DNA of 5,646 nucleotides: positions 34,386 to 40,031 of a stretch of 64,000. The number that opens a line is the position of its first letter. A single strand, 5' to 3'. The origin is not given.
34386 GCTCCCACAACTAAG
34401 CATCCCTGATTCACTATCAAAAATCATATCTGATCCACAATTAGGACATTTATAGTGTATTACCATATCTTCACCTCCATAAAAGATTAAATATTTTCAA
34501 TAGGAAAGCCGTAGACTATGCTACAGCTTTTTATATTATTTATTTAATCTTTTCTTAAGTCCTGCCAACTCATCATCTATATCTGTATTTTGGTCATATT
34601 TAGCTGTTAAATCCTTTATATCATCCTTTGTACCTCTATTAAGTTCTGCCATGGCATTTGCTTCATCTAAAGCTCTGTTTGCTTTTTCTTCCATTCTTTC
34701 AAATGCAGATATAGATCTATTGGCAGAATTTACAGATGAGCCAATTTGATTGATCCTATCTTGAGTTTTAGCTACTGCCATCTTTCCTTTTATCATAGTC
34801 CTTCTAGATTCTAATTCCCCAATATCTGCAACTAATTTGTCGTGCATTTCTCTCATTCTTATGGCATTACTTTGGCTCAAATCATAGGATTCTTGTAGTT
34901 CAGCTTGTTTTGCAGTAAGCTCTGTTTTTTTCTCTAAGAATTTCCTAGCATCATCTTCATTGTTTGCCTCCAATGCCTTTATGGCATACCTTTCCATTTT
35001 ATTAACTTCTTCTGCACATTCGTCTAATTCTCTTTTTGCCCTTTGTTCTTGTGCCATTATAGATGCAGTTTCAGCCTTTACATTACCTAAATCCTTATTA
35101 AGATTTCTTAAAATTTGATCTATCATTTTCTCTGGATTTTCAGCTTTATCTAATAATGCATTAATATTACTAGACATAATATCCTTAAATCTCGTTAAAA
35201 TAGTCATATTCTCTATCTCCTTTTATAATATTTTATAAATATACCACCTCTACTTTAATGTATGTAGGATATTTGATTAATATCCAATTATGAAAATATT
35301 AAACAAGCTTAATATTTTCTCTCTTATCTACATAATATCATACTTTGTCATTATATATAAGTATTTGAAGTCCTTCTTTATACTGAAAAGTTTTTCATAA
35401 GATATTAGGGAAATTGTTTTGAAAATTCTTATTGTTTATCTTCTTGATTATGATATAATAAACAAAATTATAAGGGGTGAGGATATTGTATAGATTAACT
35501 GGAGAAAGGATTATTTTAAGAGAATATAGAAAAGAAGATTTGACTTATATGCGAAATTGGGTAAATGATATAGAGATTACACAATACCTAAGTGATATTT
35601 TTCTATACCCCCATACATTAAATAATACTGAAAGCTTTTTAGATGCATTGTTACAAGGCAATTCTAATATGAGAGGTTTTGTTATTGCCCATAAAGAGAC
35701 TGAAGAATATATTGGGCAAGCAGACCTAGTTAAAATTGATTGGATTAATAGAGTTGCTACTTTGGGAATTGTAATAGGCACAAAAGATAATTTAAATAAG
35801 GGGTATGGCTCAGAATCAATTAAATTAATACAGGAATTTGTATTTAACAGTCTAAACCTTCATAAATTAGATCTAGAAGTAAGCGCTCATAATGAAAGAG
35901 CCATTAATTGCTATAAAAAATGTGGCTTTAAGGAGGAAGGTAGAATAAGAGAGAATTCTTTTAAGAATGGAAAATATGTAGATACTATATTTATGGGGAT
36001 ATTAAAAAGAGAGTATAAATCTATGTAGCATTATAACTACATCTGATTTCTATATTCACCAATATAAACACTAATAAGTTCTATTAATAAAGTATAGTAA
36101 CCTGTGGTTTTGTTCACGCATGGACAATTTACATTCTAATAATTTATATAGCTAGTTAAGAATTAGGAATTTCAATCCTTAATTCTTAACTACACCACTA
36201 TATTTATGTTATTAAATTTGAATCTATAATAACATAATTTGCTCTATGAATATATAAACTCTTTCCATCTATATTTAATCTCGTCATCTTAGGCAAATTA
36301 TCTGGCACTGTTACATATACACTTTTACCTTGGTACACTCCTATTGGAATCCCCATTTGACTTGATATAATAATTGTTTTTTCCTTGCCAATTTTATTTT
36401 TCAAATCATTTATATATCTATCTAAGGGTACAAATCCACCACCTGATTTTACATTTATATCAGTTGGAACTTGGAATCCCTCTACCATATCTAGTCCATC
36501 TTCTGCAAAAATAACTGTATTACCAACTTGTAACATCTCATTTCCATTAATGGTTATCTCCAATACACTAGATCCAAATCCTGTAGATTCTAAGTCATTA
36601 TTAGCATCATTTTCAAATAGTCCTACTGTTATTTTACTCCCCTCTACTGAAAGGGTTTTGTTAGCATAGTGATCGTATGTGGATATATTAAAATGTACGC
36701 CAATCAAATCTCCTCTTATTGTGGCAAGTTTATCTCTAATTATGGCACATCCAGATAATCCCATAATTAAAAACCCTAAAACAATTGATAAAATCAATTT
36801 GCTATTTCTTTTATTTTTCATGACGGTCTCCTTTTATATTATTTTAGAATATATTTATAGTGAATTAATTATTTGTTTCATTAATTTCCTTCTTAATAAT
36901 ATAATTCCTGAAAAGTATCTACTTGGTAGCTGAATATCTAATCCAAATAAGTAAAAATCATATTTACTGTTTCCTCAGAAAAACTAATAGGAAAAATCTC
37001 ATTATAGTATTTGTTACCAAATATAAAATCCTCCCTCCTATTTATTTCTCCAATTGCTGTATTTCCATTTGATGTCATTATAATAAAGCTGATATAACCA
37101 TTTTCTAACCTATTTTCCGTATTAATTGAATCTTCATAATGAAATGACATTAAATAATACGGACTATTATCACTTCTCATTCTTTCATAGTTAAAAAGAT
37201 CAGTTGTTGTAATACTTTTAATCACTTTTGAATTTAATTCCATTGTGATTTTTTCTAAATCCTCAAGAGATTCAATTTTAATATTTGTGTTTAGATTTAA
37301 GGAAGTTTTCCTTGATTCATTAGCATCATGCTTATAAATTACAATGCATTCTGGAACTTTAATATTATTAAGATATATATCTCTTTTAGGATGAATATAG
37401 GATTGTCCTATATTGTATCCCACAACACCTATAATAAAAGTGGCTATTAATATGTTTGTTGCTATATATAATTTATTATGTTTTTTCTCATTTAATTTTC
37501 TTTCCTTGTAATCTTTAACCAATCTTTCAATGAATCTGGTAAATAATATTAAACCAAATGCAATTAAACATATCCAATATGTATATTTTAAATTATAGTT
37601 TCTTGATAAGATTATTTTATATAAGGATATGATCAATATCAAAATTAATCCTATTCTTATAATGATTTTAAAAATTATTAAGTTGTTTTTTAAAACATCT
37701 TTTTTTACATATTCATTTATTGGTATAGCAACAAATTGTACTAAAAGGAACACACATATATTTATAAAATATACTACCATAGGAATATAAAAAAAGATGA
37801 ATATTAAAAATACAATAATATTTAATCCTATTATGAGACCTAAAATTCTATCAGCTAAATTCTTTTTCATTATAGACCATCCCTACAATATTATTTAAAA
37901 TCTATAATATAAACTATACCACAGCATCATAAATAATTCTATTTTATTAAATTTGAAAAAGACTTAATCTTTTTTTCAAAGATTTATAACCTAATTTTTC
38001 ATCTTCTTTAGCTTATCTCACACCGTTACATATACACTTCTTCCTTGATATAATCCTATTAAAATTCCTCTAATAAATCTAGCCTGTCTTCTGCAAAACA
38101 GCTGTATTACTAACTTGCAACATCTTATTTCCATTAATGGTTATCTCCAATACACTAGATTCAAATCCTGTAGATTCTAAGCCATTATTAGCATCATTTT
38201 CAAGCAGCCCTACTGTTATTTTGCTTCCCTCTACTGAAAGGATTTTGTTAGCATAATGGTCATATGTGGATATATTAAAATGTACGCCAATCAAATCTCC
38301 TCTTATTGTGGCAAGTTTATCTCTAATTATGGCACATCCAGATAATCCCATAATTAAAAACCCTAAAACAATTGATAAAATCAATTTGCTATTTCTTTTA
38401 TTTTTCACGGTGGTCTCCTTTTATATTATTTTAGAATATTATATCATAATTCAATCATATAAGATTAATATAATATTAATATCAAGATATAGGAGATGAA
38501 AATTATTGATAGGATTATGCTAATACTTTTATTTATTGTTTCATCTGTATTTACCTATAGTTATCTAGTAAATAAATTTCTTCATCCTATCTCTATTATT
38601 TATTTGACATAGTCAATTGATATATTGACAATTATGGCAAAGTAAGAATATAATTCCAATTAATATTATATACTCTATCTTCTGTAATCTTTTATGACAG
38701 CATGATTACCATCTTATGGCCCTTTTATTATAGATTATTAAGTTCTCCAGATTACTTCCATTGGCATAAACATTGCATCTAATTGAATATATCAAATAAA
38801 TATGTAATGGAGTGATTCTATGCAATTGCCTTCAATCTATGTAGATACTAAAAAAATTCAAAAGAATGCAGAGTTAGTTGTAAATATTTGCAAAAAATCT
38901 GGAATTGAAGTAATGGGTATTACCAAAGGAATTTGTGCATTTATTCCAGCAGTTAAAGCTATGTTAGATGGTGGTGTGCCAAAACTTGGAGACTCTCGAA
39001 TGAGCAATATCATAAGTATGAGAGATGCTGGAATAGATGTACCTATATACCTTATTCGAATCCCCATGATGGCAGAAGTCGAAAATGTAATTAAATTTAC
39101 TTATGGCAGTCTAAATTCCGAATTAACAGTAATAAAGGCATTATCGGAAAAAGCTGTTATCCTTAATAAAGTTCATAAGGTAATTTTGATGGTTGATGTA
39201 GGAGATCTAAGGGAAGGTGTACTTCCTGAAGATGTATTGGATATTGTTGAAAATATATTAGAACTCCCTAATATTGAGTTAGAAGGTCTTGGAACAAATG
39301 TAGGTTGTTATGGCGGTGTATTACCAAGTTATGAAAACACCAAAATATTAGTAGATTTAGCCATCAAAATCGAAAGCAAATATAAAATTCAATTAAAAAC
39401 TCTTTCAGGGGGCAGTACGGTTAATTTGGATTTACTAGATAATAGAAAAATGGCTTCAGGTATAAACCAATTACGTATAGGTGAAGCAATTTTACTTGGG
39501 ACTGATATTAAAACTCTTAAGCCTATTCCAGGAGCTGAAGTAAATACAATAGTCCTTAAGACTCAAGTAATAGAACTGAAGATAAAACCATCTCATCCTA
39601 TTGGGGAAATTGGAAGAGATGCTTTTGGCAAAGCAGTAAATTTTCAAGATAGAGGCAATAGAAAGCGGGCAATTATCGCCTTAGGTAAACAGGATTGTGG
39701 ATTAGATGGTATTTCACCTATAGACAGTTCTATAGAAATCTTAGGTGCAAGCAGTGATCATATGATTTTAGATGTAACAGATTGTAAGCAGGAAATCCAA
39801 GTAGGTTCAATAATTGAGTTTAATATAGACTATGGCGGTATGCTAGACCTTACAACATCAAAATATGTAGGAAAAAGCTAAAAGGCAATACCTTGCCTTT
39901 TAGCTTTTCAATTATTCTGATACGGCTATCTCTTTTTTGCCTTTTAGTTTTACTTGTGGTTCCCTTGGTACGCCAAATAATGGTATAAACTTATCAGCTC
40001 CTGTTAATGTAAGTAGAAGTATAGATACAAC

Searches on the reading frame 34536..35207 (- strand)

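Call 52: search_protein_families(library=pfam, proteins=[window:34536-35207:-], max_evalue=0.1)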
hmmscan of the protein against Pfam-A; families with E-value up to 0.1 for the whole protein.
window:34536-35207:- (223 aa): 2 families
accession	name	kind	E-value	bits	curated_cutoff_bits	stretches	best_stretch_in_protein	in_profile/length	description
PF04012.17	PspA_IM30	-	1.5e-34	120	33.9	1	3-221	2-218/220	PspA/IM30 family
PF21774.3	NagJ_C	-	0.029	15.5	28.3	0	11-107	2-101/114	Hyaluronidase post-catalytic domain-like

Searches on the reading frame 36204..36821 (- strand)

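Call 52: search_protein_families(library=pfam, proteins=[window:36204-36821:-], max_evalue=0.1)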
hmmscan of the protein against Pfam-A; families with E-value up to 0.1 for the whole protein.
window:36204-36821:- (205 aa): 1 family
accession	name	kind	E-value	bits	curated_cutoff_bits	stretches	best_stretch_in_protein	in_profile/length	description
PF16475.10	DUF5052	-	8.7e-65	218.5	29.4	1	8-204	2-199/199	Domain of unknown function (DUF5052)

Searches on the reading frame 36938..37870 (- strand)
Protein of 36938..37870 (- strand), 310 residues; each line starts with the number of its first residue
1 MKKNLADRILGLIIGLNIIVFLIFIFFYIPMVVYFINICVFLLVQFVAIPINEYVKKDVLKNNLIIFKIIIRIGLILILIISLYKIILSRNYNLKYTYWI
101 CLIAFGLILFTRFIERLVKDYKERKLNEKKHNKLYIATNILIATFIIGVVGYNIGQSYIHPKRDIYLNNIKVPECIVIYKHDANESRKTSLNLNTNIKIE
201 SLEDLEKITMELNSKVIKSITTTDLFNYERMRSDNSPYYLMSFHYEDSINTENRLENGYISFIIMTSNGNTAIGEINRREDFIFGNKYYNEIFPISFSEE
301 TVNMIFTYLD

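Call 52: search_protein_families(library=pfam, proteins=[window:36938-37870:-], max_evalue=0.1)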
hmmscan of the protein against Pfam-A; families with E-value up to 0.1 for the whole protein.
window:36938-37870:- (310 aa): 1 family
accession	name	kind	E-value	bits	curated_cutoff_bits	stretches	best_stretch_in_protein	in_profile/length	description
PF18628.8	P2_N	-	0.024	14.8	25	1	190-244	28-82/129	Viral coat protein P2 N-terminal domain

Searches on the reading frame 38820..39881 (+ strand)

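Call 52: search_protein_families(library=pfam, proteins=[window:38820-39881:+], max_evalue=0.1)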
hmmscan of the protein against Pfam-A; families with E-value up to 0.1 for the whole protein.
window:38820-39881:+ (353 aa): 2 families
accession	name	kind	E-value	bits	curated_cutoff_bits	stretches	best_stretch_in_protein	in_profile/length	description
PF01168.26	Ala_racemase_N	-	4.2e-21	76.1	24.1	1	8-224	1-215/220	Alanine racemase, N-terminal domain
PF23254.1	KH_PARP14_8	-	0.043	14.1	27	0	12-49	24-62/66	PARP14-like, eighth type I KH domain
